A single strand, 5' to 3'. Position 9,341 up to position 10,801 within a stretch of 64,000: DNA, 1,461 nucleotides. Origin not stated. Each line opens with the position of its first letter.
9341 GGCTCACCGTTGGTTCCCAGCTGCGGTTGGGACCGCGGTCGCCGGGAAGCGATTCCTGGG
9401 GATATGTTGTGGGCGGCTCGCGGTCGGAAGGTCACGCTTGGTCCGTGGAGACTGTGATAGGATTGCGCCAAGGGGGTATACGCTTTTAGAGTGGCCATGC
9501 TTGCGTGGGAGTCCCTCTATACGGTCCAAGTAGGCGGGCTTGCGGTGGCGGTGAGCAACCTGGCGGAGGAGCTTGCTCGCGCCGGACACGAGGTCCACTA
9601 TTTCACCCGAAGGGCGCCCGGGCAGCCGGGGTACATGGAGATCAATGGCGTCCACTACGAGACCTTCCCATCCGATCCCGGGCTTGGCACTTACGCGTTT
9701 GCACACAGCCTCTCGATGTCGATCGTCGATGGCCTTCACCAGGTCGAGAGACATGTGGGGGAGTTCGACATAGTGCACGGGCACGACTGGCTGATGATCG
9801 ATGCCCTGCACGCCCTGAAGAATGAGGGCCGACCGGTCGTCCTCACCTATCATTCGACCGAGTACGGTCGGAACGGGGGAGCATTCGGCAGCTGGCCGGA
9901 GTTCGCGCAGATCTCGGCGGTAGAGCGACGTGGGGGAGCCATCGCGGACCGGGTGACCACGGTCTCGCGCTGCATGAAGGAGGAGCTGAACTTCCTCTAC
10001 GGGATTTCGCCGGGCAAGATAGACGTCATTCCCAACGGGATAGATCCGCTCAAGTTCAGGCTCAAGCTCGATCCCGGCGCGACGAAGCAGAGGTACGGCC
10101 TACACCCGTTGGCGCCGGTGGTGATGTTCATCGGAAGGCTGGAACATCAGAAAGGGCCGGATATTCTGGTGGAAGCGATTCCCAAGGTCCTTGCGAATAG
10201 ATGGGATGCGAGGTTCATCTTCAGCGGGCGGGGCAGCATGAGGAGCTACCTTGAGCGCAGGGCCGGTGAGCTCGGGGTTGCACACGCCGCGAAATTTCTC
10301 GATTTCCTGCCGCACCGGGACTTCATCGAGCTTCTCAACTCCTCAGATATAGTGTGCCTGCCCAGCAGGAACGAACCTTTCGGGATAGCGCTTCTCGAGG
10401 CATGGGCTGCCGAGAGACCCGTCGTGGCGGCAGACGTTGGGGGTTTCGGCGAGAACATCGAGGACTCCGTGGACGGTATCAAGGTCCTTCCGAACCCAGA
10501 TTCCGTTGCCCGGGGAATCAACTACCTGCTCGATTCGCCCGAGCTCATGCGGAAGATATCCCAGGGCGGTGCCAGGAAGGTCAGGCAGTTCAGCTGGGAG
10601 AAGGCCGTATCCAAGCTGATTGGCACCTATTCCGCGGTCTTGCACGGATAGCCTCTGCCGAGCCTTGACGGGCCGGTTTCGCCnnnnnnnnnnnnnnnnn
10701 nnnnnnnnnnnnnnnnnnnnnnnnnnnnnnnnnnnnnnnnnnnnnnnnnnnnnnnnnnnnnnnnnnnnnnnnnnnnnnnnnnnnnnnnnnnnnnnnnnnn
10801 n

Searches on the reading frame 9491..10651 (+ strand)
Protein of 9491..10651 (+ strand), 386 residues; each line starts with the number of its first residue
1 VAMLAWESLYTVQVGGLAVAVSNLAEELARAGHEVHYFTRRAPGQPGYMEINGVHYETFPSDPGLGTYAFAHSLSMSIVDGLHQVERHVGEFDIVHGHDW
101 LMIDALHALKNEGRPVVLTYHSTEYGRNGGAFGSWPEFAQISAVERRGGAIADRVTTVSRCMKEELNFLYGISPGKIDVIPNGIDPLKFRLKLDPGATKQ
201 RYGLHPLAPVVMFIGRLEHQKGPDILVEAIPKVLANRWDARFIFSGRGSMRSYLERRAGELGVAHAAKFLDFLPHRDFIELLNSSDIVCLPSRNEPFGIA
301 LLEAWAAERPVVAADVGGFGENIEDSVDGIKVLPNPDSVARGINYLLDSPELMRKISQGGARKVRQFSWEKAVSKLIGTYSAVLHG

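Call 26: search_protein_families(library=pfam, proteins=[window:9491-10651:+], max_evalue=0.0001)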
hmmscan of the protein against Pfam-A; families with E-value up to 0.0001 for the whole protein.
window:9491-10651:+ (386 aa): 7 families
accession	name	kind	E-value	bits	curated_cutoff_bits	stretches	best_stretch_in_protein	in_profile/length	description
PF00534.26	Glycos_transf_1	-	5.7e-37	127.3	26.4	1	208-360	15-169/172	Glycosyl transferases group 1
PF13692.12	Glyco_trans_1_4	-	1.3e-32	113.4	27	1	209-348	2-141/142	Glycosyl transferases group 1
PF13439.12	Glyco_transf_4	-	1.4e-32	113.5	28.5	1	14-186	1-168/170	Glycosyltransferase Family 4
PF13579.12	Glyco_trans_4_4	-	5.7e-25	88.9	29.7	1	15-183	1-158/158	Glycosyl transferase 4-like domain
PF08323.17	Glyco_transf_5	-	5.9e-18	65.9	22.7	2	74-167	114-225/239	Starch synthase catalytic domain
PF20706.3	GT4-conflict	-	2.6e-16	60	26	1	12-375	9-384/385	Family 4 Glycosyltransferase in conflict systems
PF13524.12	Glyco_trans_1_2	-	1.4e-06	28.7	25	1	256-374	27-140/144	Glycosyl transferase-like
